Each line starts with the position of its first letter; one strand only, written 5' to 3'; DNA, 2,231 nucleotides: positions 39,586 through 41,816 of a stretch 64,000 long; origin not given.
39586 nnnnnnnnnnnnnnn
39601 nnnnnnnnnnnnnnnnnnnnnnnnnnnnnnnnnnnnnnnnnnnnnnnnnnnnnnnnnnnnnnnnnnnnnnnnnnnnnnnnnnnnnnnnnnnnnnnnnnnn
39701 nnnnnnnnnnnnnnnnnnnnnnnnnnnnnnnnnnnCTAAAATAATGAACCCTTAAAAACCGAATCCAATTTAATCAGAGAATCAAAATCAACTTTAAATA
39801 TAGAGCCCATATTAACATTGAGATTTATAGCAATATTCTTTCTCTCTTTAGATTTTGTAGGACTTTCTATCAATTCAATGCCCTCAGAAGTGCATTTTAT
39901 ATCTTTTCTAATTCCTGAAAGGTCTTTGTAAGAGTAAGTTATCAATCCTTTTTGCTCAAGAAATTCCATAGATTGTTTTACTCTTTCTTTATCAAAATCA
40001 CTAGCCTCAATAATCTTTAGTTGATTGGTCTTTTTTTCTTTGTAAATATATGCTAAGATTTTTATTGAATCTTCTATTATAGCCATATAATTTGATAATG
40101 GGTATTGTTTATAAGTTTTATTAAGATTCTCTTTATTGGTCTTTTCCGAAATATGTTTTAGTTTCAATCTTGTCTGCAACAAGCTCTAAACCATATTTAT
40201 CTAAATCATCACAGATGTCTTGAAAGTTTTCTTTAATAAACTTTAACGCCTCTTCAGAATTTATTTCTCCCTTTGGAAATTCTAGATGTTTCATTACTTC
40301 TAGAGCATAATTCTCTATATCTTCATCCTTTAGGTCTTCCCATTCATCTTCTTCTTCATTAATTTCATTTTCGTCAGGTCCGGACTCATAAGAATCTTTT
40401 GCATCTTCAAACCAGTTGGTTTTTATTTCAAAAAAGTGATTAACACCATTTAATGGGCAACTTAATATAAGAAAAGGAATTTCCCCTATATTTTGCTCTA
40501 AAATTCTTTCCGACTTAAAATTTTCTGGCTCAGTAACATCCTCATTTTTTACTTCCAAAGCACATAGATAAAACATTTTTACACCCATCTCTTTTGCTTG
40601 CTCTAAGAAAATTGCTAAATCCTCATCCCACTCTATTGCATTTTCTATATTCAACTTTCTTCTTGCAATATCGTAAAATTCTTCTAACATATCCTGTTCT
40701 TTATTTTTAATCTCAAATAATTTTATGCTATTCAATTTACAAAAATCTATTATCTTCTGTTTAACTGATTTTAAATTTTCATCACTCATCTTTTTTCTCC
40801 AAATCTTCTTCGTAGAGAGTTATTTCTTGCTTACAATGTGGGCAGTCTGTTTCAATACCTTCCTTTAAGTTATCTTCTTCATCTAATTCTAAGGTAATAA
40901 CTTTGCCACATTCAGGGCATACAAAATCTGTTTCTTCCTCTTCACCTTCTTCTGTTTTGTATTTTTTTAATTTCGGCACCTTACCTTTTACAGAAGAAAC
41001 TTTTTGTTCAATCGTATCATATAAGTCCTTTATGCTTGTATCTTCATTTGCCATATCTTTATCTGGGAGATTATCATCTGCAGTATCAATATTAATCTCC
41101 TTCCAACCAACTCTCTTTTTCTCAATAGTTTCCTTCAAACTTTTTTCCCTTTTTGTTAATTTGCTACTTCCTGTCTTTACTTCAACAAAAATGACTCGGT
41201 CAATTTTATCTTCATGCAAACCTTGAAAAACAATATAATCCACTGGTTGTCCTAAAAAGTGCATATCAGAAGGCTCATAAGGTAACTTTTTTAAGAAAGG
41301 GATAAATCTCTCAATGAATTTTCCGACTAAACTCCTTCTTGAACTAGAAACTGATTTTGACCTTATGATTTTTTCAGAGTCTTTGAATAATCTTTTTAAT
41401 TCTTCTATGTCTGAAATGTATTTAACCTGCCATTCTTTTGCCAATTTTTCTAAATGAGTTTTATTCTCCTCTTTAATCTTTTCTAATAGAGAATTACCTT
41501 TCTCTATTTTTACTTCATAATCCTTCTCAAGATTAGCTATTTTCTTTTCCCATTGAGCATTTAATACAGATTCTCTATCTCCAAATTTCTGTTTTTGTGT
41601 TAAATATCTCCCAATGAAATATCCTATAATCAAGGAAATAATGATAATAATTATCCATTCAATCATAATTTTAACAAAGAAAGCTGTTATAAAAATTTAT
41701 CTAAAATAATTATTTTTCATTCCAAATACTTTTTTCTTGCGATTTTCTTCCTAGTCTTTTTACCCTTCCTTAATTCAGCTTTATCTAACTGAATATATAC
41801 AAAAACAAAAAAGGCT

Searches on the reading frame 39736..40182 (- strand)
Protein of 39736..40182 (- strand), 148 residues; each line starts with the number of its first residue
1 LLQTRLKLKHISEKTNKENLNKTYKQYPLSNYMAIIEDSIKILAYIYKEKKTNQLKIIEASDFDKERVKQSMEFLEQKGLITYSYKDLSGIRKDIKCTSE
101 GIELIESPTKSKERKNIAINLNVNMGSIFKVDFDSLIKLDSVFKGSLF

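Call 16: search_protein_families(library=pfam, proteins=[window:39736-40182:-], max_evalue=0.01)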
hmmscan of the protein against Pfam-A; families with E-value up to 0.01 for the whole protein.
window:39736-40182:- (148 aa): 1 family
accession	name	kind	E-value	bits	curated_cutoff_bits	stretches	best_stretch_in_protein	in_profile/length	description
PF13412.12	HTH_24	-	0.00067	19.6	21.9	1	40-82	6-48/48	Winged helix-turn-helix DNA-binding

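Call 70: search_protein_families(library=padloc, proteins=[window:39736-40182:-], max_evalue=0.001)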
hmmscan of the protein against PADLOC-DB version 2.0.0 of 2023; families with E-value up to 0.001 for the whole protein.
window:39736-40182:- (148 aa): 1 family
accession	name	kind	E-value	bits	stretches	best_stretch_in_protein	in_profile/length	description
PDLC01879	CARF3--CARF_TM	-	0.00026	18.7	1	30-104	148-216/222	-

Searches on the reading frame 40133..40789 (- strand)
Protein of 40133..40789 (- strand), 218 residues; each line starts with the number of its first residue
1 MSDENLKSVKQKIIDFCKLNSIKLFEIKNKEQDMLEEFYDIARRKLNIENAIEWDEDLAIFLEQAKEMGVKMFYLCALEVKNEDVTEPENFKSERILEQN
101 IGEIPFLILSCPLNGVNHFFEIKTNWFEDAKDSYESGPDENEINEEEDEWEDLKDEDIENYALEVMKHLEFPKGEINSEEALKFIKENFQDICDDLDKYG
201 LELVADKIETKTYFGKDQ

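Call 16: search_protein_families(library=pfam, proteins=[window:40133-40789:-], max_evalue=0.01)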
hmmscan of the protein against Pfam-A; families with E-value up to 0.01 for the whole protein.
window:40133-40789:- (218 aa): 0 families

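Call 58: search_protein_families(library=pfam, proteins=[window:40133-40789:-], max_evalue=10)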
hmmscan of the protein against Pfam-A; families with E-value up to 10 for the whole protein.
window:40133-40789:- (218 aa): 1 family
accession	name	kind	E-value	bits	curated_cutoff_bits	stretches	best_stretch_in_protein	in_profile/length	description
PF21407.2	SduA_N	-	0.34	11.5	27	1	156-188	55-87/102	Shedu protein SduA, N-terminal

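Call 70: search_protein_families(library=padloc, proteins=[window:40133-40789:-], max_evalue=0.001)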
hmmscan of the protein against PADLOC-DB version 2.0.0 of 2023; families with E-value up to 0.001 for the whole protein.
window:40133-40789:- (218 aa): 0 families

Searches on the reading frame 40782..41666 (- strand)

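Call 16: search_protein_families(library=pfam, proteins=[window:40782-41666:-], max_evalue=0.01)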
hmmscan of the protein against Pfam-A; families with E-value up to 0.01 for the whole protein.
window:40782-41666:- (294 aa): 6 families
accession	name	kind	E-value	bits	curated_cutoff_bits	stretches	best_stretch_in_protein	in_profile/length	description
PF10107.15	Endonuc_Holl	-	1.6e-34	119.4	23.8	1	56-192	23-158/159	Endonuclease related to archaeal Holliday junction resolvase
PF24441.1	DUF7560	-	0.00045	20.3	27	0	244-259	2-17/44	Family of unknown function (DUF7560)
PF07754.17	HVO_2753_ZBP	-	0.0042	17.3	33.2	0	242-257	11-26/46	Small zinc finger protein HVO_2753-like, Zn-binding pocket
PF24460.1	DUF7575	-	0.0055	16.5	28.5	0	273-282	4-13/28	Domain of unknown function (DUF7575)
PF13248.11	Zn_ribbon_3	-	0.0056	16.5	27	0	249-256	4-11/26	zinc-ribbon domain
PF05129.18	Zn_ribbon_Elf1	-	0.007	16.9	29.8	0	234-289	9-63/79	Transcription elongation factor Elf1 like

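Call 70: search_protein_families(library=padloc, proteins=[window:40782-41666:-], max_evalue=0.001)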
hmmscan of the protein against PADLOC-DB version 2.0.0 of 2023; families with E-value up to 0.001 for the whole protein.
window:40782-41666:- (294 aa): 0 families
